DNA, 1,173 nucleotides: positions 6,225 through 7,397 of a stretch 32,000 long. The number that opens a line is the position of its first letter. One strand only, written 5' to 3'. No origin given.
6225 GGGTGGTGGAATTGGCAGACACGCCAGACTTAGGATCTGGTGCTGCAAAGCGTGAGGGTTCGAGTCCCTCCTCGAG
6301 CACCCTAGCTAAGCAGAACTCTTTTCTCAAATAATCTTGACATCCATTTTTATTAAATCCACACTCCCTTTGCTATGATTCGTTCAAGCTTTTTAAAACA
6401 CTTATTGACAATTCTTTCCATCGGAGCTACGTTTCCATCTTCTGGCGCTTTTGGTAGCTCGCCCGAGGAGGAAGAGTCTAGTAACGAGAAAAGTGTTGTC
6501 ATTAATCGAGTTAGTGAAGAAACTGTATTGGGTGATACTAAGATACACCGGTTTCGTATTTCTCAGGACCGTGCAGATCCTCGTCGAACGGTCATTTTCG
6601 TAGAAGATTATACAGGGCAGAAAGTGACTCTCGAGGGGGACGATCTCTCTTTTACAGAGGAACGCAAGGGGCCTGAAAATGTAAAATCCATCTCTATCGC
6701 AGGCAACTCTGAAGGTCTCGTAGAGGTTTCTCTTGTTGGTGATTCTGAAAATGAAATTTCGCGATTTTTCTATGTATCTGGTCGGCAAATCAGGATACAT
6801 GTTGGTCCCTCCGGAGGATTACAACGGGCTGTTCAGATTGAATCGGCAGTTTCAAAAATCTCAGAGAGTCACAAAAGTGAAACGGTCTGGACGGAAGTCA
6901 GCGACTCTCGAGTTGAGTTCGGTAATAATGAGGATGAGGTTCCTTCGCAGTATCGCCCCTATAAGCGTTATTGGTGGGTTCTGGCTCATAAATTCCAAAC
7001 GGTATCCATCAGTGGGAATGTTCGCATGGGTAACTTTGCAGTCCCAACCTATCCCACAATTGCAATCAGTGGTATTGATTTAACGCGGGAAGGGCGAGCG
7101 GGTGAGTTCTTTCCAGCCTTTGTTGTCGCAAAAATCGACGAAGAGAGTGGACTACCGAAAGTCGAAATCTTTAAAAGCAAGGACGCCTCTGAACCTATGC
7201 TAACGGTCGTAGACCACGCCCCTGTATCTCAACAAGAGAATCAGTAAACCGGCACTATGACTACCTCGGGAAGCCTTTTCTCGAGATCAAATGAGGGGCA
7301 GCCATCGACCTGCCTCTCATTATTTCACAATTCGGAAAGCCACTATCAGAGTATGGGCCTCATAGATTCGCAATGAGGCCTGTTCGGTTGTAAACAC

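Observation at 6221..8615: Scar of an old tandem segmental duplication: tRNA-Leu 3' half fused to a gap 3' fragment, creating a paralogue pair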

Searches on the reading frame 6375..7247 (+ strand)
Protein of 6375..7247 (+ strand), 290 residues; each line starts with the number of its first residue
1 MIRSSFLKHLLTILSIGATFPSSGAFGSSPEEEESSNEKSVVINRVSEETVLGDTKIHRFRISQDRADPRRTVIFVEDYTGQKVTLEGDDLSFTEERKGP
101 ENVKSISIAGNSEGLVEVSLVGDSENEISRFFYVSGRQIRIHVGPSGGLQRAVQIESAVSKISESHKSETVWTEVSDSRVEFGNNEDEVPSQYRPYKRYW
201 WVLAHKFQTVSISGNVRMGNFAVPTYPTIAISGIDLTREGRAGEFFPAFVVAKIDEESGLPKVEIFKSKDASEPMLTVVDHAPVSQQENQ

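Call 7: search_protein_families(library=pfam, proteins=[window:6375-7247:+], max_evalue=0.1)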
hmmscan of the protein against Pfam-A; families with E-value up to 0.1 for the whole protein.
window:6375-7247:+ (290 aa): 0 families

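Call 10: find_encoding_contigs(protein=window:6375-7247:+, flank=10000, max_places=6)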
Protein window:6375-7247:+ (290 aa): no gene with exactly this product is on record in the collection.

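Call 11: find_homologous_proteins(query=window:6375-7247:+, max_evalue=0.001)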
Query window:6375-7247:+ (290 aa): 2 proteins with E <= 0.001 among 745 candidates.
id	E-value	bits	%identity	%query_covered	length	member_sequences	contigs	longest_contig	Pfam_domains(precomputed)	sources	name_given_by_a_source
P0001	1.1e-173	594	93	100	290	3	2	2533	-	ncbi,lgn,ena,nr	ncbi:MAG: hypothetical protein K2L24_02145 [Opitutales bacterium]|nr:hypothetical protein [Opitutale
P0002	1.9e-140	485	77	100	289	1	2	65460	-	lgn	-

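Call 12: find_encoding_contigs(protein=P0002, flank=10000, max_places=6)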
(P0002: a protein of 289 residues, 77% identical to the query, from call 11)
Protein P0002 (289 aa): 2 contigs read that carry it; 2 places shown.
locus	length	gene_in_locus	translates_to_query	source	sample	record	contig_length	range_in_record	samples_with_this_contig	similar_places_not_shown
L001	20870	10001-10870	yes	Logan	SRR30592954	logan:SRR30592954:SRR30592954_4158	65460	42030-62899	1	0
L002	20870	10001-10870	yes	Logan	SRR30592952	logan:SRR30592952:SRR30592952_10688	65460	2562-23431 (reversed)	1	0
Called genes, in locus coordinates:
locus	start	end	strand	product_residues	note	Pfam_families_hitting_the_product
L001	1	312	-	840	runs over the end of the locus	PF01624:MutS_I, PF05188:MutS_II, PF05192:MutS_III, PF05190:MutS_IV, PF00488:MutS_V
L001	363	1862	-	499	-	PF00587:tRNA-synt_2b, PF03129:HGTP_anticodon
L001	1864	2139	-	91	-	-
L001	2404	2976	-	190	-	PF13521:AAA_28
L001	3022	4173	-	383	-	PF02684:LpxB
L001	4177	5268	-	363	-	PF01926:MMR_HSR1, PF02421:FeoB_N (weak), PF06071:YchF-GTPase_C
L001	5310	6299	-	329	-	PF03739:LptF_LptG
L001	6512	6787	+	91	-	PF01176:eIF-1a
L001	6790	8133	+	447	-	PF10396:TrmE_N, PF12631:MnmE_helical, PF03193:RsgA_GTPase (faint), PF00350:Dynamin_N (faint), PF01926:MMR_HSR1, PF02421:FeoB_N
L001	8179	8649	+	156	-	PF04073:tRNA_edit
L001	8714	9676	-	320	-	PF01145:Band_7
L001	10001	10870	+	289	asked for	-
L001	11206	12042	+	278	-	-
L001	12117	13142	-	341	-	PF00044:Gp_dh_N, PF02800:Gp_dh_C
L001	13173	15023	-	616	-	PF00890:FAD_binding_2 (faint), PF01134:GIDA, PF12831:FAD_oxidored (weak), PF13932:SAM_GIDA_C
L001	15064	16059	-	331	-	PF00814:TsaD, PF22521:HypF_C_2 (weak)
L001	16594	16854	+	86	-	PF00886:Ribosomal_S16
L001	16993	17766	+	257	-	-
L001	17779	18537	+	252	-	PF12811:BaxI_1, PF01027:Bax1-I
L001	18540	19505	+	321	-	PF01075:Glyco_transf_9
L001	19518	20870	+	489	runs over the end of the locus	PF02934:GatB_N, PF02637:GatB_Yqey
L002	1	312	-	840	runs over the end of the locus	PF01624:MutS_I, PF05188:MutS_II, PF05192:MutS_III, PF05190:MutS_IV, PF00488:MutS_V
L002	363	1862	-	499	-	PF00587:tRNA-synt_2b, PF03129:HGTP_anticodon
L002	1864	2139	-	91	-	-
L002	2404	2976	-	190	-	PF13521:AAA_28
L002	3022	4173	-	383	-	PF02684:LpxB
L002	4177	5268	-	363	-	PF01926:MMR_HSR1, PF02421:FeoB_N (weak), PF06071:YchF-GTPase_C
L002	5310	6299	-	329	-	PF03739:LptF_LptG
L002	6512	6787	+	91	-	PF01176:eIF-1a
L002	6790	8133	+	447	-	PF10396:TrmE_N, PF12631:MnmE_helical, PF03193:RsgA_GTPase (faint), PF00350:Dynamin_N (faint), PF01926:MMR_HSR1, PF02421:FeoB_N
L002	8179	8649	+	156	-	PF04073:tRNA_edit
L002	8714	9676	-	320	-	PF01145:Band_7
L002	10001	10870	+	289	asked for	-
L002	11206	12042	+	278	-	-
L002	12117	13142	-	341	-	PF00044:Gp_dh_N, PF02800:Gp_dh_C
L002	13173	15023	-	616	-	PF00890:FAD_binding_2 (faint), PF01134:GIDA, PF12831:FAD_oxidored (weak), PF13932:SAM_GIDA_C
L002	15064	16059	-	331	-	PF00814:TsaD, PF22521:HypF_C_2 (weak)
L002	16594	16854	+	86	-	PF00886:Ribosomal_S16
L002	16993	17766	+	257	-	-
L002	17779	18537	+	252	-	PF12811:BaxI_1, PF01027:Bax1-I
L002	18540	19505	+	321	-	PF01075:Glyco_transf_9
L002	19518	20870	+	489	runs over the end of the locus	PF02934:GatB_N, PF02637:GatB_Yqey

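Call 13: find_encoding_contigs(protein=P0001, flank=10000, max_places=6)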
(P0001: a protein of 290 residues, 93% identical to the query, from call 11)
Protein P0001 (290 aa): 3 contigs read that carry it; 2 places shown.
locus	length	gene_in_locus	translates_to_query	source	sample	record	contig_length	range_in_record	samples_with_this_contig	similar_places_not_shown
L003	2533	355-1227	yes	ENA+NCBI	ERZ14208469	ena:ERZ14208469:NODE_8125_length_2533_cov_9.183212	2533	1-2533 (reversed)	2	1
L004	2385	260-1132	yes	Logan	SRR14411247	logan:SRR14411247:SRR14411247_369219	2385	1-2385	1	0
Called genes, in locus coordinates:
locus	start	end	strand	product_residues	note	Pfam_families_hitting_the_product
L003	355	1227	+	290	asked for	-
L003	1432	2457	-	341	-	PF00044:Gp_dh_N, PF02800:Gp_dh_C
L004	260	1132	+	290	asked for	-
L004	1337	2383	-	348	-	?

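Call 36: find_homologous_proteins(query=A3, max_evalue=0.001)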
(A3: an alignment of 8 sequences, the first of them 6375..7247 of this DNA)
Query A3 (8 sequences) (290 aa, profile of the alignment): 4 proteins with E <= 0.001 among 3483 candidates.
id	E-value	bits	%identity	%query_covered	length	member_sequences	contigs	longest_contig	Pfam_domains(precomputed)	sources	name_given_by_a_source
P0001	9.0e-143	493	93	100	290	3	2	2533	-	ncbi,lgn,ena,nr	ncbi:MAG: hypothetical protein K2L24_02145 [Opitutales bacterium]|nr:hypothetical protein [Opitutale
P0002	8.3e-138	477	77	100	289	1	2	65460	-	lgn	-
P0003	2.2e-94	334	30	98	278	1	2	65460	-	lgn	-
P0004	7.9e-69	250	33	84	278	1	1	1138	-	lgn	-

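Call 40: find_encoding_contigs(protein=P0004, flank=10000)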
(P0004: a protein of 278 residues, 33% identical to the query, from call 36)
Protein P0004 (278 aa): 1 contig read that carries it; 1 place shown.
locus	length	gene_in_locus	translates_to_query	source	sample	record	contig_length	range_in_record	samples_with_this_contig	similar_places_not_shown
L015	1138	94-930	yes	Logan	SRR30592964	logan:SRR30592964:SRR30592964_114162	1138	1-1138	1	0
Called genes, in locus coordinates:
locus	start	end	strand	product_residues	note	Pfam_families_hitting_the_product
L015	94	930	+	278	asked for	-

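Call 44: find_related_loci(query=A3, collection=genome_contigs, flank=6000)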
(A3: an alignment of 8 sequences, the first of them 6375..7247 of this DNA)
Query A3 (290 aa) in genome_contigs; peptide patterns used: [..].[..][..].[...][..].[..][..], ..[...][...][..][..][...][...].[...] (x = any residue, [..] = any of these).
256 stretches matched a pattern; 1 encode a relative of the query (tblastn E <= 1e-3); 1 distinct loci.
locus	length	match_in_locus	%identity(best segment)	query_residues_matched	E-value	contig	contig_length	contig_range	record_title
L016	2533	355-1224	93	1-290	0e+0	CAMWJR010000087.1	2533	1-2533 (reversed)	MAG TPA_asm: uncultured Verrucomicrobia bacterium isolate SRR14411247_bin.11_metawrap_v1.3_MAG genome assembly, contig:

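Call 45: search_protein_representatives(alignment_id=A4)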
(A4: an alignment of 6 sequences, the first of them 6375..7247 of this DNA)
Query: 6 sequences, 286 profile positions. Proteins with E-value up to 0.001 (for the whole library): 7; up to 1e-10: 6; up to 1e-30: 5. The best 7 are listed.
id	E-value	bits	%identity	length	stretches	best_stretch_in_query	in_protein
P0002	1.3e-141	487.4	-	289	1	1-283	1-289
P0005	6.9e-122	422.6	-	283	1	1-280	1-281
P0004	3.9e-103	361.1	-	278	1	1-286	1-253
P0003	6.5e-103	360.3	-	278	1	1-286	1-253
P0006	1.6e-32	129.3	-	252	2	62-279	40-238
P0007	1.2e-30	123.2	-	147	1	152-282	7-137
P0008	1.3e-07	47.6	-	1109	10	8-51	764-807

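Call 46: predict_structure(alignment_id=A4)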
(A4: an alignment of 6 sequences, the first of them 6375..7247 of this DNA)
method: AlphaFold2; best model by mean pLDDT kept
length: 290 residues; sequences in the alignment: 6
mean_pLDDT: 33.5   pTM: 0.27
mean pLDDT of the five models: 33.5, 32.6, 32.3, 31.8, 30.3
residues with pLDDT >= 90: 0; 70-90: 0; 50-70: 3; < 50: 287
segments of 3 or more residues with pLDDT < 50: 1-45, 47-50, 54-290
pLDDT, mean of each block of 10 residues (from residue 1): 38 35 28 34 46 47 44 38 39 42 44 41 38 32 30 29 29 24 29 26 24 27 27 27 29 34 34 30 30
secondary structure, 60 per line:
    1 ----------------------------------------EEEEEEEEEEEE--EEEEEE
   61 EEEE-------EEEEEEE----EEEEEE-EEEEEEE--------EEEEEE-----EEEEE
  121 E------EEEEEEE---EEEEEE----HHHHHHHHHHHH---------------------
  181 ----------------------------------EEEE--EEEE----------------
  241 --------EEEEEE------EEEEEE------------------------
elements in order: E41-52 E55-64 E72-78 E83-88 E90-96 E105-110 E116-121 E128-134 E138-143 H148-159 E215-218 E221-224 E249-254 E261-266

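Call 47: find_encoding_contigs(protein=P0006, flank=10000)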
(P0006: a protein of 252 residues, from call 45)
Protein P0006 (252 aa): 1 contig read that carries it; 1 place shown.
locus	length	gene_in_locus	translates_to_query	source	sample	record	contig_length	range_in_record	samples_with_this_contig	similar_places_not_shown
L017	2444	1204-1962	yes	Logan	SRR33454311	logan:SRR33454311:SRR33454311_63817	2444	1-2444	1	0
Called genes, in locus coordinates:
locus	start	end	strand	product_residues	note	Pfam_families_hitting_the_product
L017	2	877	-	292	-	?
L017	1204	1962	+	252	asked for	-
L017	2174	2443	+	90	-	?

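Call 66: find_related_loci(query=A3, collection=metagenome_contigs, flank=6000)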
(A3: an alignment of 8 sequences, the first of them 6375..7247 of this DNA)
Query A3 (290 aa) in metagenome_contigs; peptide patterns used: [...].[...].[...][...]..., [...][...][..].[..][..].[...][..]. (x = any residue, [..] = any of these).
245 stretches matched a pattern, but none encodes a relative of the query by tblastn (E <= 1e-3).

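Call 68: find_encoding_contigs(protein=P0005, flank=4000, max_places=10)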
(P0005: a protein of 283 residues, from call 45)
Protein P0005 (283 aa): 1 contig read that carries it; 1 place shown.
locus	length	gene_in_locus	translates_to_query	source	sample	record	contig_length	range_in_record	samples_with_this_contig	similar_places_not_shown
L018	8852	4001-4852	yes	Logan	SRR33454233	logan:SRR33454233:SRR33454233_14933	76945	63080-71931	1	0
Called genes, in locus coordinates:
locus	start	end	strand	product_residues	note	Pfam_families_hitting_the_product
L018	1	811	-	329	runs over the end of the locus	PF03739:LptF_LptG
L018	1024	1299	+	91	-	PF01176:eIF-1a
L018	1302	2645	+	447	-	PF10396:TrmE_N, PF12631:MnmE_helical, PF03193:RsgA_GTPase (faint), PF00350:Dynamin_N (faint), PF01926:MMR_HSR1, PF02421:FeoB_N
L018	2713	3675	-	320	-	PF01145:Band_7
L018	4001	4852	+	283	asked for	-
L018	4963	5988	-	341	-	PF00044:Gp_dh_N, PF02800:Gp_dh_C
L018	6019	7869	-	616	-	PF00890:FAD_binding_2 (faint), PF01134:GIDA, PF12831:FAD_oxidored (weak), PF13932:SAM_GIDA_C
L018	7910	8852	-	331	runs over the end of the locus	PF00814:TsaD, PF22521:HypF_C_2 (weak)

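Call 69: find_encoding_contigs(protein=P0007, flank=4000, max_places=10)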
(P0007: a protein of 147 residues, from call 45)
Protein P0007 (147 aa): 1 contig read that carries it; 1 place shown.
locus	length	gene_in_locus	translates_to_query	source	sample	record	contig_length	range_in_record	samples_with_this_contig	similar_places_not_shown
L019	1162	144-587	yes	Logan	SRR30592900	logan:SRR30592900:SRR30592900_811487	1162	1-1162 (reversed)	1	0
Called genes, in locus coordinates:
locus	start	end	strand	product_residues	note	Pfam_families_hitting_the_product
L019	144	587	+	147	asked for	-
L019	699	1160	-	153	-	?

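Call 70: search_protein_families(library=phrogs, proteins=[window:6375-7247:+, L001:11206-12042:+, L017:1204-1962:+], max_evalue=0.01)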
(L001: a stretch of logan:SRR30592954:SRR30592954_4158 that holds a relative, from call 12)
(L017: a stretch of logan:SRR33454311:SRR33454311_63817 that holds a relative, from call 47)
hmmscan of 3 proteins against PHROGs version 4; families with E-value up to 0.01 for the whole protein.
window:6375-7247:+ (290 aa): 0 families

L001:11206-12042:+ (278 aa): 0 families

L017:1204-1962:+ (252 aa): 0 families

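Call 71: search_protein_families(library=ncbifam, proteins=[window:6375-7247:+, L001:11206-12042:+, L017:1204-1962:+], max_evalue=0.01)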
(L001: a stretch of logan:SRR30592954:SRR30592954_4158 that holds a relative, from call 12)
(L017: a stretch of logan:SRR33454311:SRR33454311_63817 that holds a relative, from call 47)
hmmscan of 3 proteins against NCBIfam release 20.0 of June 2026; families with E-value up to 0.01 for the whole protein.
window:6375-7247:+ (290 aa): 0 families

L001:11206-12042:+ (278 aa): 0 families

L017:1204-1962:+ (252 aa): 1 family
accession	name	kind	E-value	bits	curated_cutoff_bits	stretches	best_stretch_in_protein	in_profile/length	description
TIGR03290.1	CoB_CoM_SS_C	equivalog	0.0047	16.9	160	1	141-196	5-60/144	CoB--CoM heterodisulfide reductase subunit C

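Call 72: search_solved_structures(query=A3, max_evalue=1)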
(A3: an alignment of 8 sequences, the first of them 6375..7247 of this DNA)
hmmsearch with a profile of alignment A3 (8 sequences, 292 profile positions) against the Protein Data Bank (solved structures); distinct sequences matched with E-value up to 1: 0.
